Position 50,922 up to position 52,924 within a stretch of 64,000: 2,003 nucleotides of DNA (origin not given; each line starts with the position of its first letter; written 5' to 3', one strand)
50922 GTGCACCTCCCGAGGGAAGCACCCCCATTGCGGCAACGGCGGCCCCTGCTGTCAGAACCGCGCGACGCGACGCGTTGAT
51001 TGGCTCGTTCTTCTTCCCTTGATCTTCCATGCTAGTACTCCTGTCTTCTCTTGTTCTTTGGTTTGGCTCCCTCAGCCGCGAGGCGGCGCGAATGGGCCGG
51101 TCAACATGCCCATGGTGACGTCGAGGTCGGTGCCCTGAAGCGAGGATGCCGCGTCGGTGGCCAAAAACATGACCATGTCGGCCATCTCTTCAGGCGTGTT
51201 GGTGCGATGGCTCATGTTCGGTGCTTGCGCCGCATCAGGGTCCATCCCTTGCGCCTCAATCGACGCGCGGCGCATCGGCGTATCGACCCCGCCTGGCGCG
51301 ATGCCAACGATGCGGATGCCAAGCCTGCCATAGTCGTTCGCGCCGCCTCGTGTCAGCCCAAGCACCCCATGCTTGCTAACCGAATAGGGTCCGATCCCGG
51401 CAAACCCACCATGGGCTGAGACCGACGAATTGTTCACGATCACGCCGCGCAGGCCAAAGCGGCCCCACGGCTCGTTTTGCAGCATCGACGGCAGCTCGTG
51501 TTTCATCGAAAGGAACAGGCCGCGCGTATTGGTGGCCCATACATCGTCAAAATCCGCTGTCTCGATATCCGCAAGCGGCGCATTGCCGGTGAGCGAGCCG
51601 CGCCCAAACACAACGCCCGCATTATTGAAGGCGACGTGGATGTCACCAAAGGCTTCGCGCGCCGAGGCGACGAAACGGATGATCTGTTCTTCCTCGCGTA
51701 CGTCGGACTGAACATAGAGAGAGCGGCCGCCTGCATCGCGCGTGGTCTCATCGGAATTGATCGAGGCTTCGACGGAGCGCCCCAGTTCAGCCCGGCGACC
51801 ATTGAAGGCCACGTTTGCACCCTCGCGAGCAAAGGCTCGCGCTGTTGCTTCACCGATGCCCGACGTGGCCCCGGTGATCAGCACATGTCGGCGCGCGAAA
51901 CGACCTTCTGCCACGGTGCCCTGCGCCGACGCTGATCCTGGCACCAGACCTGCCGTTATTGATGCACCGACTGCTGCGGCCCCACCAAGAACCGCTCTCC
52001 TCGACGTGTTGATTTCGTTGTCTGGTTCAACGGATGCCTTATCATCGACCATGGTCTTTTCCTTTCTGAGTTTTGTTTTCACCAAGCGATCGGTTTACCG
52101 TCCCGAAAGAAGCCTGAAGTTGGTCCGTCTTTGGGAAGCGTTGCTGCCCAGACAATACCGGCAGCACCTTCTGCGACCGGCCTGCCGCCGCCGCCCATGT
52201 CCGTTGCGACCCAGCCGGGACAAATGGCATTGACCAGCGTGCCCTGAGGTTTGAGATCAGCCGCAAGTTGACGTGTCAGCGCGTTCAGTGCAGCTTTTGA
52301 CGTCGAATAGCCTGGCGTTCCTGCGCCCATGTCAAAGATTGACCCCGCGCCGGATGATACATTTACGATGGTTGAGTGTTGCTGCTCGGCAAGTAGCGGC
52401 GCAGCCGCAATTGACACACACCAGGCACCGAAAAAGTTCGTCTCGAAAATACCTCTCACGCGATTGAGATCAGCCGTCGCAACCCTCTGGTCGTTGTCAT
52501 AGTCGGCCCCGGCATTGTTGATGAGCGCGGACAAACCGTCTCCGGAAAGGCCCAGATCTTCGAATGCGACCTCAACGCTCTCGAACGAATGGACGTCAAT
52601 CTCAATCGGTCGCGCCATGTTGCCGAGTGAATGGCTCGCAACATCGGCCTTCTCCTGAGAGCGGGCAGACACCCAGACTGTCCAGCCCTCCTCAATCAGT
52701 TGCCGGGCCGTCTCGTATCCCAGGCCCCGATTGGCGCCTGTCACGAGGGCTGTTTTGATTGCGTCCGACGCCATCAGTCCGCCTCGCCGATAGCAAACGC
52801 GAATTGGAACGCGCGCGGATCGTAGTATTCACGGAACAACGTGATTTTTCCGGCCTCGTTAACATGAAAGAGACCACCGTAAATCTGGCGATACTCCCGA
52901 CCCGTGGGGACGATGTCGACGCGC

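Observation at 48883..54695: Six-gene operon of mostly exported oxidoreductases: three NAD(P)-type enzymes with twin-arginine signals plus a secreted double-NTF2 protein and a hydrolase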

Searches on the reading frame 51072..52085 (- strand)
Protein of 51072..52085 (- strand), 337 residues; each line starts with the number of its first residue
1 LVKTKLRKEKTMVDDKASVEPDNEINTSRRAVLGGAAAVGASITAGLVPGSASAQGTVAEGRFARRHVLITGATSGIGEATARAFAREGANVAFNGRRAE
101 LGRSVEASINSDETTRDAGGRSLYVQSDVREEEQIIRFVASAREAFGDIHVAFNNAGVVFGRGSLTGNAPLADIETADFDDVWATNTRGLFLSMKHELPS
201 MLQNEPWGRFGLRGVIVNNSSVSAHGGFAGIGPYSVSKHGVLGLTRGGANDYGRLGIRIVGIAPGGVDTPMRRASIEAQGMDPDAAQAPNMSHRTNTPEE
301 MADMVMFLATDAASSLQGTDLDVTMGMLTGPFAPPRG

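Call 3: search_protein_families(library=pfam, proteins=[window:51072-52085:-], max_evalue=0.01)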
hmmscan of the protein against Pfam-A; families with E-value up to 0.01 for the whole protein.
window:51072-52085:- (337 aa): 3 families
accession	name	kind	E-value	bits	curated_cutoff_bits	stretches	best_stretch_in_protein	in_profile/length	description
PF13561.12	adh_short_C2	-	1.9e-46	159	27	1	72-327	1-235/236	Enoyl-(Acyl carrier protein) reductase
PF00106.31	adh_short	-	1.2e-43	149.4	26.6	1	67-277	2-192/195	short chain dehydrogenase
PF08659.16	KR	-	2.1e-07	31.4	22.6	1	68-159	3-92/180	KR domain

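Call 4: search_protein_families(library=ncbifam, proteins=[window:51072-52085:-], max_evalue=0.01)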
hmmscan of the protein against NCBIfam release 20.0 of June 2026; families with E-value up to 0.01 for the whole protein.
window:51072-52085:- (337 aa): 218 families (the best 25 are shown)
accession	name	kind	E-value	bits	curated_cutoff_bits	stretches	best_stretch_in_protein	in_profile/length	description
NF004818.0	PRK06172.1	equivalog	4.3e-54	183.5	336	1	63-327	5-250/253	SDR family oxidoreductase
NF005681.0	PRK07478.1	subfamily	3e-47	161.2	267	1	65-325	6-247/254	SDR family oxidoreductase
NF005559.1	PRK07231.1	subfamily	2.2e-46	158.4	215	1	64-327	3-247/249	glucose 1-dehydrogenase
NF004198.0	PRK05653.1-3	equivalog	1.6e-43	148.9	296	1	64-327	6-246/248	3-oxoacyl-ACP reductase FabG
NF009093.0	PRK12429.1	subfamily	2.1e-42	145.2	258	1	65-326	5-255/259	3-hydroxybutyrate dehydrogenase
NF052558.1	MBtsdlDhBudC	equivalog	7.3e-42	143.7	270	1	63-327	1-241/250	meso-2,3-butanediol dehydrogenase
NF005469.0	PRK07063.1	equivalog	1.7e-41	142.5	306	1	61-324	3-251/260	SDR family oxidoreductase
NF004791.0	PRK06138.1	equivalog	2.2e-41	141.9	312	1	63-328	3-250/252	SDR family oxidoreductase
NF009466.0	PRK12826.1-2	subfamily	6.9e-41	140.3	222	1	65-327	3-244/248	3-oxoacyl-ACP reductase FabG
TIGR01830.1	3oxo_ACP_reduc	equivalog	1.2e-38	133.1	297.75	1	68-327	1-238/239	3-oxoacyl-[acyl-carrier-protein] reductase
TIGR01963.1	PHB_DH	subfamily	2.1e-38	132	307.05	1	66-326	2-251/255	3-hydroxybutyrate dehydrogenase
NF004847.0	PRK06198.1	subfamily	2.4e-38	131.9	240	1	61-320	3-248/269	oxidoreductase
TIGR03971.1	SDR_subfam_1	subfamily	3.6e-38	131.4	300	1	66-328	4-269/271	mycofactocin-coupled SDR family oxidoreductase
NF053701.1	CsHdxCHCADhChcB2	equivalog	7.5e-38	130.4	350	1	65-326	3-241/245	cis-4-hydroxycyclohexanecarboxylate dehydrogenase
NF004203.0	PRK05653.2-4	subfamily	7.1e-36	123.9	313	1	64-321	5-250/260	3-oxoacyl-ACP reductase FabG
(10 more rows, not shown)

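Call 16: search_solved_structures(query=window:51072-52052:-, show_alignments=1)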
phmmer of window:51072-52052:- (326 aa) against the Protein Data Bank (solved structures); distinct sequences matched with E-value up to 0.001: 554 (the best 60 are shown).
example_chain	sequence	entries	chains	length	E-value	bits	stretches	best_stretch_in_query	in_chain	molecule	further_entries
7djs_A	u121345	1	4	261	8.1e-36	127.2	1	56-315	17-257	SDR family oxidoreductase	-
1iy8_A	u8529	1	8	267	7.5e-32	114.2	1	50-314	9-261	LEVODIONE REDUCTASE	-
6f9q_A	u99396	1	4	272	2.1e-30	109.4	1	53-321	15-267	7S-cis-cis-nepetalactol cyclase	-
5h5x_A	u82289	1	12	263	2.1e-30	109.4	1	49-308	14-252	Putative oxidoreductase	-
4fn4_A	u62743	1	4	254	1.5e-29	106.7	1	55-315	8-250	Short chain dehydrogenase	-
7quj_A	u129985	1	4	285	2e-29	106.2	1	52-322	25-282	NsNEPS2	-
4ni5_A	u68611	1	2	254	8.4e-29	104.2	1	51-315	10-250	Oxidoreductase, short-chain dehydrogenase/reductase family protein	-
4ure_A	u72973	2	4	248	1.6e-28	103.2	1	56-315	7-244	CYCLOHEXANOL DEHYDROGENASE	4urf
5itv_A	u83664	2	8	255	2e-26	96.3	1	55-311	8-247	Dihydroanticapsin 7-dehydrogenase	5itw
3tox_A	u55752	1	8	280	3.3e-26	95.7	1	53-310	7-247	Short chain dehydrogenase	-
2cfc_A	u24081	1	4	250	4.3e-26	95.3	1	55-310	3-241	2-(R)-HYDROXYPROPYL-COM DEHYDROGENASE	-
6zzq_A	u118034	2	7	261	5.7e-25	91.6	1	57-308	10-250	3-hydroxybutyrate dehydrogenase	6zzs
5x8h_A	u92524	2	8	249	2.7e-24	89.3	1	55-307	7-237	Short-chain dehydrogenase reductase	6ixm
4nbw_A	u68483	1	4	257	3.9e-24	88.8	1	54-319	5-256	Short-chain dehydrogenase/reductase SDR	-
3gvc_A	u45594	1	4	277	4.2e-24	88.7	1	42-310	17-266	Probable short-chain type dehydrogenase/reductase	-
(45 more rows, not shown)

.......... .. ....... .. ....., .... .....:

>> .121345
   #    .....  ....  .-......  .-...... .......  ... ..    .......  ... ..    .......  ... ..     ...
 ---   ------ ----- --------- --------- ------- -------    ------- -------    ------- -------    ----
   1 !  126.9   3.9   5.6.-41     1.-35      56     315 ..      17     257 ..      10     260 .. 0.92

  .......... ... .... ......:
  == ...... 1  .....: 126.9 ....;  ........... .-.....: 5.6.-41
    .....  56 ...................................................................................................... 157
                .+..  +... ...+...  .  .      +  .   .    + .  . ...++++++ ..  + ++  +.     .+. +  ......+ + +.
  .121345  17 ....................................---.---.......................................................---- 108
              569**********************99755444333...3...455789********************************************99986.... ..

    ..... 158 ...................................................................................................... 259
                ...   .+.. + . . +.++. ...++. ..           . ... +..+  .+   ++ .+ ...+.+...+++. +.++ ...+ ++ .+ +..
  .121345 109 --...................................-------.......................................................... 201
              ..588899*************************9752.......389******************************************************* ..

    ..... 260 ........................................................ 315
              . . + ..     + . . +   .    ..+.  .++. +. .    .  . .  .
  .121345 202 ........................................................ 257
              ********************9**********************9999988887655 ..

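Call 37: search_protein_representatives(protein=window:51072-52052:-)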
Query: 326 residues. Proteins with E-value up to 0.001 (for the whole library): 110971; up to 1e-10: 27885; up to 1e-30: 199. The best 150 are listed.
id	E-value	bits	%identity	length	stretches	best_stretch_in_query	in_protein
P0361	5.0e-141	485.9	75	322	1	9-325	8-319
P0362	8.8e-72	258.5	53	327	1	43-321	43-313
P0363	4.5e-62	226.6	49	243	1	83-322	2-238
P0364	6.8e-55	203.0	45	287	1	27-319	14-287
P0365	1.0e-54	202.4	59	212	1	9-192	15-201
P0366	9.5e-49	182.9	47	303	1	18-317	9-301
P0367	1.9e-48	181.9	49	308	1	18-315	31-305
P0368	5.1e-48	180.5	46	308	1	28-312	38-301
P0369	1.8e-47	178.7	48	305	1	12-317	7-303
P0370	6.2e-47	176.9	45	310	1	12-318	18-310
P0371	8.3e-47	176.5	46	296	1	21-316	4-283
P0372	7.0e-44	166.9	44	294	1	18-312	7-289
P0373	1.4e-43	165.9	45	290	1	18-313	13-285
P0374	2.1e-42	162.0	32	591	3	51-309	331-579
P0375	6.1e-42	160.5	42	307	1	24-310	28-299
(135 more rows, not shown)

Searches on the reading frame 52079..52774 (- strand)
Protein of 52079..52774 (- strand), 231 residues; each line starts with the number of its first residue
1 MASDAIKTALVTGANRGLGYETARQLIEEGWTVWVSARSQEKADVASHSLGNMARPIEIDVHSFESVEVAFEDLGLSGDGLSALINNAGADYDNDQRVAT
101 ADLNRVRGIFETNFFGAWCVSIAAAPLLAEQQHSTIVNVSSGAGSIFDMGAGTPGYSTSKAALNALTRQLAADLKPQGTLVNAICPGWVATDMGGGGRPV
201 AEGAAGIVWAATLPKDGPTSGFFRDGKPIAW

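Call 3: search_protein_families(library=pfam, proteins=[window:52079-52774:-], max_evalue=0.01)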
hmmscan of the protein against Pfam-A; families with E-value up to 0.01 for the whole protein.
window:52079-52774:- (231 aa): 4 families
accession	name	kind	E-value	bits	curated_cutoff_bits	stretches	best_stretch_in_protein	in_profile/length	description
PF00106.31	adh_short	-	1.3e-42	145.9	26.6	1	7-194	1-187/195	short chain dehydrogenase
PF13561.12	adh_short_C2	-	2.5e-33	116.1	27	1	13-196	1-183/236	Enoyl-(Acyl carrier protein) reductase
PF08659.16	KR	-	1.7e-07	31.8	22.6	1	8-172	2-165/180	KR domain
PF23441.1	SDR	-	0.00012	22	27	1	8-193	9-198/258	SDR-like rossmann domain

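Call 4: search_protein_families(library=ncbifam, proteins=[window:52079-52774:-], max_evalue=0.01)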
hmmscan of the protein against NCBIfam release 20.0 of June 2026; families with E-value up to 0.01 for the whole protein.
window:52079-52774:- (231 aa): 224 families (the best 25 are shown)
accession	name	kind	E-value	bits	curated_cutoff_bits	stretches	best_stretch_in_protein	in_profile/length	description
NF005559.1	PRK07231.1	subfamily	1.6e-34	119.5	215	1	7-193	5-190/249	glucose 1-dehydrogenase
NF004198.0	PRK05653.1-3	equivalog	2e-32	112.6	296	1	5-194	6-194/248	3-oxoacyl-ACP reductase FabG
NF004778.0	PRK06124.1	equivalog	1.3e-31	110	303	1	7-192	12-196/256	SDR family oxidoreductase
NF006119.0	PRK08264.1-5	subfamily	2.4e-31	109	249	1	7-194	7-179/233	SDR family oxidoreductase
NF005594.0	PRK07326.1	equivalog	1.7e-30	106.4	271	1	4-195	4-192/237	SDR family oxidoreductase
NF005067.0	PRK06484.1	equivalog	2.4e-30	105.6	713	1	7-193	10-195/524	short chain dehydrogenase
NF009466.0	PRK12826.1-2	subfamily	4e-30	105.1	222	1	7-195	4-193/248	3-oxoacyl-ACP reductase FabG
NF004824.0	PRK06180.1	subfamily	4.9e-30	104.7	298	1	7-195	5-189/279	oxidoreductase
NF006035.0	PRK08177.1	equivalog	1.9e-29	102.8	251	1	5-208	3-204/228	SDR family oxidoreductase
NF006118.0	PRK08264.1-4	subfamily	3.3e-29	102.1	279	1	7-196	6-188/244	SDR family oxidoreductase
NF006070.0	PRK08213.1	subfamily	4.3e-29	101.8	279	1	7-194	13-204/259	gluconate 5-dehydrogenase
NF005672.0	PRK07454.1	equivalog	1.3e-28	99.8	234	1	4-193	4-192/241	SDR family oxidoreductase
NF006693.0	PRK09242.1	equivalog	6.6e-28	97.5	328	1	7-192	11-197/258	SDR family oxidoreductase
NF005806.0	PRK07666.1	equivalog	8.4e-28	97.3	286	1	7-194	8-194/239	3-ketoacyl-ACP reductase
NF052558.1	MBtsdlDhBudC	equivalog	1.7e-27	96.6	270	1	7-194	4-187/250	meso-2,3-butanediol dehydrogenase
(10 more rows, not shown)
